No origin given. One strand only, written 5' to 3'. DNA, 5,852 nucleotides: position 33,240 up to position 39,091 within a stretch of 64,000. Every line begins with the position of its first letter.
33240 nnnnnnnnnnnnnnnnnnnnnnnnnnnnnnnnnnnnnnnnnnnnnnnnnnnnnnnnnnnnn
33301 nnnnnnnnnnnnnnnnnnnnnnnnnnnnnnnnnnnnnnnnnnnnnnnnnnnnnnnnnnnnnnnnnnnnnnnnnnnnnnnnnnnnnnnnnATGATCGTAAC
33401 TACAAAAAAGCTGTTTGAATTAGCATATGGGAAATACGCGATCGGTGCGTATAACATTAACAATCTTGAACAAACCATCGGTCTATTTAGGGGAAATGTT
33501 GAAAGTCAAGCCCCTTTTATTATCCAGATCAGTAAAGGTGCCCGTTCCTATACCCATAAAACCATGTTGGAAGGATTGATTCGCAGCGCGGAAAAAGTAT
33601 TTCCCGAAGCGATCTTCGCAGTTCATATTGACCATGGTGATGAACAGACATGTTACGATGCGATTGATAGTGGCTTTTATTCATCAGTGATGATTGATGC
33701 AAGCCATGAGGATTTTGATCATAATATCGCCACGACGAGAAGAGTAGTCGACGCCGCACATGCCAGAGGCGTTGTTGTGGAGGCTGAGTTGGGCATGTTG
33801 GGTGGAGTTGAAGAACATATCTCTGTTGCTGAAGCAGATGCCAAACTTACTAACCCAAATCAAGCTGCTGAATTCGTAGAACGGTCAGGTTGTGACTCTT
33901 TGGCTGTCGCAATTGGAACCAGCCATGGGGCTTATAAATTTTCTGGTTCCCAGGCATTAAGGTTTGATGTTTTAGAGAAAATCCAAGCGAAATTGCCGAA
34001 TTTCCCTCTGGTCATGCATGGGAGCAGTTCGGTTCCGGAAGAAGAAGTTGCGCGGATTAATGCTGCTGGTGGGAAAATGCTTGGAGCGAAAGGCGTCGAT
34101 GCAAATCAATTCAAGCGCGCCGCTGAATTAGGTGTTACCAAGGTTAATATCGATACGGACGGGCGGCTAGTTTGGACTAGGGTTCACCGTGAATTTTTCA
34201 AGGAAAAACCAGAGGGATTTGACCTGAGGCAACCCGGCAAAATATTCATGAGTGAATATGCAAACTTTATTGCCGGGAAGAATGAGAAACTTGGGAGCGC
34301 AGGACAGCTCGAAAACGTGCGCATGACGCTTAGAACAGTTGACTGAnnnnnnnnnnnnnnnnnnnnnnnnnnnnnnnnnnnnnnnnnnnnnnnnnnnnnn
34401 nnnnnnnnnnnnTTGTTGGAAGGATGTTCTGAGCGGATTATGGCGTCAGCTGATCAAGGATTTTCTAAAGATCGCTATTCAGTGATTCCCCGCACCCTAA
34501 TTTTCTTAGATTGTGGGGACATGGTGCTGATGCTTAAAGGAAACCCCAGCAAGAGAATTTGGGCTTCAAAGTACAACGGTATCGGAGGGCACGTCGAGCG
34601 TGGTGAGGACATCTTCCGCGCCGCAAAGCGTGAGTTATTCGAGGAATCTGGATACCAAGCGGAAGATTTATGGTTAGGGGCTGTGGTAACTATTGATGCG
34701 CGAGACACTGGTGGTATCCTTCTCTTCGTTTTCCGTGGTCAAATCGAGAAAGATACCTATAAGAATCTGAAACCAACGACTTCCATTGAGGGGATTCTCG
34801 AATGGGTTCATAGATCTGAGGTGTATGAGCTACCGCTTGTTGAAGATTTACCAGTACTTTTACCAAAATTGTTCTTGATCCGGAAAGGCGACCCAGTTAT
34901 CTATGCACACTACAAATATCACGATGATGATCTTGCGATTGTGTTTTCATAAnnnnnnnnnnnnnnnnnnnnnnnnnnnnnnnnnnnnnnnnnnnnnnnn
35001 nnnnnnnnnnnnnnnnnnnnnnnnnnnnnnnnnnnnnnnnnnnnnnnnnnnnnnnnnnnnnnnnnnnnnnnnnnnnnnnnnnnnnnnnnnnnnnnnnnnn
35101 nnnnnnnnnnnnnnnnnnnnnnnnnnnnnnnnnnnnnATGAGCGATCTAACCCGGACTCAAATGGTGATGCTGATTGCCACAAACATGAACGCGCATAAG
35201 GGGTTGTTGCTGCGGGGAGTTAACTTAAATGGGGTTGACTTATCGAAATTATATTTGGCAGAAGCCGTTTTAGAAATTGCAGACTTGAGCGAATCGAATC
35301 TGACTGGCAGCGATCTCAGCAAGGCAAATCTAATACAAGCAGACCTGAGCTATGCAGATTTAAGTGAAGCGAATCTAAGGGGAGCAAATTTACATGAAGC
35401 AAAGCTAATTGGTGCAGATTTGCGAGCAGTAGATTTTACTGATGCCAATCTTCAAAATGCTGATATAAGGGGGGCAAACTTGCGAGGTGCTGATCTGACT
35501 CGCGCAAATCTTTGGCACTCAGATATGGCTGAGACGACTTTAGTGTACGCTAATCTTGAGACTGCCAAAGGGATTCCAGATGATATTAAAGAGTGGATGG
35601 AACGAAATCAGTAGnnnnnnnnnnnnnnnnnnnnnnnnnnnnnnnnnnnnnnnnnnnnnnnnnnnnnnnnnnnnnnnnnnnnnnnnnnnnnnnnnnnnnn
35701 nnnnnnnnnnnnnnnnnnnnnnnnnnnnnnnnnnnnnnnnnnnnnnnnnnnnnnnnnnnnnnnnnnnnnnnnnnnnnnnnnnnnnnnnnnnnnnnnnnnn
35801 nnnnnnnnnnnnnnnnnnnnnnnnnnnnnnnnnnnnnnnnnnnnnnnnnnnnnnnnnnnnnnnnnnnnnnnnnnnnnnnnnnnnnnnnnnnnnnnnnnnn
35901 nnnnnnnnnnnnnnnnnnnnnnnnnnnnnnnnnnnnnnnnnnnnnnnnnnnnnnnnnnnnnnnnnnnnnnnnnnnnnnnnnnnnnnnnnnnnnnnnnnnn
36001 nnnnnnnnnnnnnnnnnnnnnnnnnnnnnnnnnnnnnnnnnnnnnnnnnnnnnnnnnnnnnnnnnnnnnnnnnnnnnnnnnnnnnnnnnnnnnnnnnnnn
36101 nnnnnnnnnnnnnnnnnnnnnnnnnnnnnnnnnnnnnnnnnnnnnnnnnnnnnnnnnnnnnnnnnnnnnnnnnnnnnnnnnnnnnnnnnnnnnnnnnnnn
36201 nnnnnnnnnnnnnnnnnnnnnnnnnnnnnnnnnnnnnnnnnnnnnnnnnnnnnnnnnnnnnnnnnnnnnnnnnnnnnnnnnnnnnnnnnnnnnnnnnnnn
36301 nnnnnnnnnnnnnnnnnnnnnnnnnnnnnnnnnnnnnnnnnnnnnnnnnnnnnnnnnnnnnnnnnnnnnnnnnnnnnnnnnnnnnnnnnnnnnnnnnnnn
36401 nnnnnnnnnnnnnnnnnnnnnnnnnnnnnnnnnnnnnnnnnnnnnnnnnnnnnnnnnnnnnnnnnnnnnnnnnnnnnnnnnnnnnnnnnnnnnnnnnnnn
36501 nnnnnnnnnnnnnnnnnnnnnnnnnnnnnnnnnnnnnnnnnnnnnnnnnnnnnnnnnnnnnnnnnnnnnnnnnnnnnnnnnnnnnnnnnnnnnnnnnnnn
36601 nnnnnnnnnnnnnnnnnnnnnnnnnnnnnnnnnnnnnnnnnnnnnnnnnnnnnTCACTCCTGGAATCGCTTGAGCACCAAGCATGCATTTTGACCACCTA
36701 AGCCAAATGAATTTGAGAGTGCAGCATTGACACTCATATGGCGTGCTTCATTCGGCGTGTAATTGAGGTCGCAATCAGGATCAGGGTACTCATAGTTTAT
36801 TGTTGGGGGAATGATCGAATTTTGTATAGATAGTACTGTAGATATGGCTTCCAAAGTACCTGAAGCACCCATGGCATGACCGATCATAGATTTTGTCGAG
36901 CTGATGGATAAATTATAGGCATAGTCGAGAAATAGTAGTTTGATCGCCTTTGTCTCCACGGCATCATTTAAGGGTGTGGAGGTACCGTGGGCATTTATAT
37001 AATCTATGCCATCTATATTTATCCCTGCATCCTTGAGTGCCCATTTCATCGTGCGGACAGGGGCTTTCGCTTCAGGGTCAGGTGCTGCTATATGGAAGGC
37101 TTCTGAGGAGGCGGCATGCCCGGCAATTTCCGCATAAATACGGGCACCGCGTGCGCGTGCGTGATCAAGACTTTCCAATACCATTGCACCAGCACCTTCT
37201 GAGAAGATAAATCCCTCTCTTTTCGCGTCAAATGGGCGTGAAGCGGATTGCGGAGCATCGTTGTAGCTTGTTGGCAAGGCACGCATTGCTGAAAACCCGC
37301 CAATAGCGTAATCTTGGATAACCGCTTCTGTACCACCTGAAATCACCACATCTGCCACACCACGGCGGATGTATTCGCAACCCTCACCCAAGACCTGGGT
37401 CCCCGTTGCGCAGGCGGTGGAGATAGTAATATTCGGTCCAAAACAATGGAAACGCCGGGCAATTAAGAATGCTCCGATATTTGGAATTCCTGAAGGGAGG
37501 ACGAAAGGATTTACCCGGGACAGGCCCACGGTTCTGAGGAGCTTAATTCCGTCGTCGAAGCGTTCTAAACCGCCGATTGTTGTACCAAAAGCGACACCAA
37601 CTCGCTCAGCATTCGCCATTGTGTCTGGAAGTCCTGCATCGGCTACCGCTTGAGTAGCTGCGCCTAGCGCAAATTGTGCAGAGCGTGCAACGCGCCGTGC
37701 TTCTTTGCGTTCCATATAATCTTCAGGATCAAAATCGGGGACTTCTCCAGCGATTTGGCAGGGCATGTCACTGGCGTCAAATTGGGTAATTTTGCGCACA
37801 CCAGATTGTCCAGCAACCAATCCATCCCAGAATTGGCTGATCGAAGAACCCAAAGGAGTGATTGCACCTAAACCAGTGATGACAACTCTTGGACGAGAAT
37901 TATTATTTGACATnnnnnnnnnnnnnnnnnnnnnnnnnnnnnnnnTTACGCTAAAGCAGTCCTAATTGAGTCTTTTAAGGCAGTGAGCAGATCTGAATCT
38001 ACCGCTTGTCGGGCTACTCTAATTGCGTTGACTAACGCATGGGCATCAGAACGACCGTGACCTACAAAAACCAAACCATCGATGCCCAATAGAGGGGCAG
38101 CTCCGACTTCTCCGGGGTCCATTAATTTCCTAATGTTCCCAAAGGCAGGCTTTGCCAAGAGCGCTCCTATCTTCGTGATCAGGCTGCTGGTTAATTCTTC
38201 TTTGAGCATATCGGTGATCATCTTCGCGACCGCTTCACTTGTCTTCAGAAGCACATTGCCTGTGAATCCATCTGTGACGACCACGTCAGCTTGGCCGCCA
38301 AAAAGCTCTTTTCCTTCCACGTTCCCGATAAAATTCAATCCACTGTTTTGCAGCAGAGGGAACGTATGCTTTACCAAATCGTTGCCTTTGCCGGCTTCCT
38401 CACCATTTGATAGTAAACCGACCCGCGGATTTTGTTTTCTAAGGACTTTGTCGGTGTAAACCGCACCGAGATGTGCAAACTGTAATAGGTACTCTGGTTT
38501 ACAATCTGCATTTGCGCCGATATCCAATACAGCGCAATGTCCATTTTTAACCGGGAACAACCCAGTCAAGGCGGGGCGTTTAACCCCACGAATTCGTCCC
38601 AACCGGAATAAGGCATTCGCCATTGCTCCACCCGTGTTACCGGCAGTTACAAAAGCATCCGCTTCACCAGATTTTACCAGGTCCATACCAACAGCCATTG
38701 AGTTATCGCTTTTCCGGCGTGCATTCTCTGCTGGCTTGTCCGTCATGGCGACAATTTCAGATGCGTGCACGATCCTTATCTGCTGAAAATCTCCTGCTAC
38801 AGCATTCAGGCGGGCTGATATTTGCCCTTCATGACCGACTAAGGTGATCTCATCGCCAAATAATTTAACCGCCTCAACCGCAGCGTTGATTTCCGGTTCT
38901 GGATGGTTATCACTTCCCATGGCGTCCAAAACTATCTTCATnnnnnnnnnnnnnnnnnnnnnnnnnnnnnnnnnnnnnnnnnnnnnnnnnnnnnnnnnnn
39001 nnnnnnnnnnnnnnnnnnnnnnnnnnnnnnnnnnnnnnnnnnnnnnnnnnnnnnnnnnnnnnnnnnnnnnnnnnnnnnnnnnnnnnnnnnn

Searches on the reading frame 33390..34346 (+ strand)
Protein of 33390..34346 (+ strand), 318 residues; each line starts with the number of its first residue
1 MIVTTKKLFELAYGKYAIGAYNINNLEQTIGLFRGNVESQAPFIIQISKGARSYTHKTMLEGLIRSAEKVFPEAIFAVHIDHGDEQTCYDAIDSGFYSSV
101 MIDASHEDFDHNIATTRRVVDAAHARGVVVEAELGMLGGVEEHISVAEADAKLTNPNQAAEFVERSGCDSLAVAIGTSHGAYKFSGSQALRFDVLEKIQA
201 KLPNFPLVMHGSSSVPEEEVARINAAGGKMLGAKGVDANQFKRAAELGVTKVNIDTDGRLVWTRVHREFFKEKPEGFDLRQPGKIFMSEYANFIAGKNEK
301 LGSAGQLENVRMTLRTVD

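Call 44: search_protein_families(library=pfam, proteins=[window:33390-34346:+])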
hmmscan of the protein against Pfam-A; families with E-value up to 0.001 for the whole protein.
window:33390-34346:+ (318 aa): 1 family
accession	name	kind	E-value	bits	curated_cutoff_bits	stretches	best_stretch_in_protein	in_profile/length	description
PF01116.26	F_bP_aldolase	-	4.7e-79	266.2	25.5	1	4-306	2-277/277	Fructose-bisphosphate aldolase class-II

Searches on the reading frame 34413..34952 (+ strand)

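Call 44: search_protein_families(library=pfam, proteins=[window:34413-34952:+])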
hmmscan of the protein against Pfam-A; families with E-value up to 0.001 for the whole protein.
window:34413-34952:+ (179 aa): 1 family
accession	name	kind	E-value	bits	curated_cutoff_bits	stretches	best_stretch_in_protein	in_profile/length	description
PF00293.34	NUDIX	-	4e-11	43.5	21.1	1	31-149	10-130/134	NUDIX domain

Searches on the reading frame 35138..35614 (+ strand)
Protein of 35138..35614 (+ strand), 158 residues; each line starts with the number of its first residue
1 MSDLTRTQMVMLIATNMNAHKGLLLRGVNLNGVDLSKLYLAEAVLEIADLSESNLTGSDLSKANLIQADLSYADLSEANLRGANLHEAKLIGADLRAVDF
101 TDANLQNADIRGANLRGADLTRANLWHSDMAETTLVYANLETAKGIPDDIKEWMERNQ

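Call 44: search_protein_families(library=pfam, proteins=[window:35138-35614:+])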
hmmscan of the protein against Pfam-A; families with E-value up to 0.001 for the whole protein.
window:35138-35614:+ (158 aa): 4 families
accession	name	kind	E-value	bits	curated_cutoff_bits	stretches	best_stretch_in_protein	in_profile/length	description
PF00805.28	Pentapeptide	-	5.8e-39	131.7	20.2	4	78-117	1-40/40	Pentapeptide repeats (8 copies)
PF13599.13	Pentapeptide_4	-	2.9e-14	53.3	38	1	73-140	11-78/78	Pentapeptide repeat region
PF13576.12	Pentapeptide_3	-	5.6e-12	46.1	27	1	87-128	3-47/48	Pentapeptide repeats (9 copies)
PF25296.1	Decapeptide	-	5.8e-05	23.3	45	1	61-110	23-72/74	Decapeptide repeat region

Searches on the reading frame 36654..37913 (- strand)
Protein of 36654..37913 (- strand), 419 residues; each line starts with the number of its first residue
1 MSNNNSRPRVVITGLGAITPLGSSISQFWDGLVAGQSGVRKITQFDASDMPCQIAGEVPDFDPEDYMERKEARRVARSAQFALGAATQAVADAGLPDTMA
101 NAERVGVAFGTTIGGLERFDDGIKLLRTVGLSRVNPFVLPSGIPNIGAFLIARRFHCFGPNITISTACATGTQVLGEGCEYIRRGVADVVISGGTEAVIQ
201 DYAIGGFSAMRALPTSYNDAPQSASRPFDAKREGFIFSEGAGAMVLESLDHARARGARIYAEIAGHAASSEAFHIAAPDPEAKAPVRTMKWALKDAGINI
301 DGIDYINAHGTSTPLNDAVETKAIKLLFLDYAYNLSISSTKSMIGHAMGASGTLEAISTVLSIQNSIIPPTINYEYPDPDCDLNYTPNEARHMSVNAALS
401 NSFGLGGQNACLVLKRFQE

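Call 44: search_protein_families(library=pfam, proteins=[window:36654-37913:-])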
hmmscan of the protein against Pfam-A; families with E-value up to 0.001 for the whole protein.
window:36654-37913:- (419 aa): 2 families
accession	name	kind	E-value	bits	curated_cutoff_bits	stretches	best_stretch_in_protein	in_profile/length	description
PF00109.32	ketoacyl-synt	-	1.3e-49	169.5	20.8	1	9-252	3-252/252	Beta-ketoacyl synthase, N-terminal domain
PF02801.28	Ketoacyl-synt_C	-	1.8e-36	125.2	20.8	1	260-375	1-119/119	Beta-ketoacyl synthase, C-terminal domain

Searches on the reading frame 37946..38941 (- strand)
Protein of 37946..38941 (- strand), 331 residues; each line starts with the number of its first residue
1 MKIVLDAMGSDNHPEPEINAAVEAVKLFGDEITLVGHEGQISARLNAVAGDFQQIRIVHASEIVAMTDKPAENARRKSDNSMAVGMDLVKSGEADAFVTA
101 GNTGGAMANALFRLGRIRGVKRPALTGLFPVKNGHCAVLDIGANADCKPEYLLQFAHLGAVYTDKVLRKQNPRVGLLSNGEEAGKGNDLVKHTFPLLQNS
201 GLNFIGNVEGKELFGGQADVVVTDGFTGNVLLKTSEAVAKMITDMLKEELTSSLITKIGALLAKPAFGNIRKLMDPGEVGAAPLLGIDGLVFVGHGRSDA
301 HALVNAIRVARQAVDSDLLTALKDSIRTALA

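Call 6: search_protein_families(library=pfam, proteins=[window:37946-38941:-])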
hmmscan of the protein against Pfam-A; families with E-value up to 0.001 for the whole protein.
window:37946-38941:- (331 aa): 1 family
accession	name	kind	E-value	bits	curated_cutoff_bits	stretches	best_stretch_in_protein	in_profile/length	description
PF02504.20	FA_synthesis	-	1.1e-102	343.9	29.1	1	1-318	1-321/324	Fatty acid synthesis protein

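Call 56: find_encoding_contigs(protein=window:37946-38941:-, flank=1000, max_places=3)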
Protein window:37946-38941:- (331 aa): 1 contig read that carries it; 1 place shown.
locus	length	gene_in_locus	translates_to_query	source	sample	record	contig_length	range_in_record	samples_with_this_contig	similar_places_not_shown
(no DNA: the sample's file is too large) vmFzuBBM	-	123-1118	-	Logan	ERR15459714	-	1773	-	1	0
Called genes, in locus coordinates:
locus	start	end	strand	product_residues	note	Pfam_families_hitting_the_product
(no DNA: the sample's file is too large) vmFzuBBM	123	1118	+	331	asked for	PF02504:FA_synthesis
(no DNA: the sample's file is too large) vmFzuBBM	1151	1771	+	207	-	?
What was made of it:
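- Tried and rejected: PlsX located only a 1.8-kb Logan contig without DNA (call 56).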
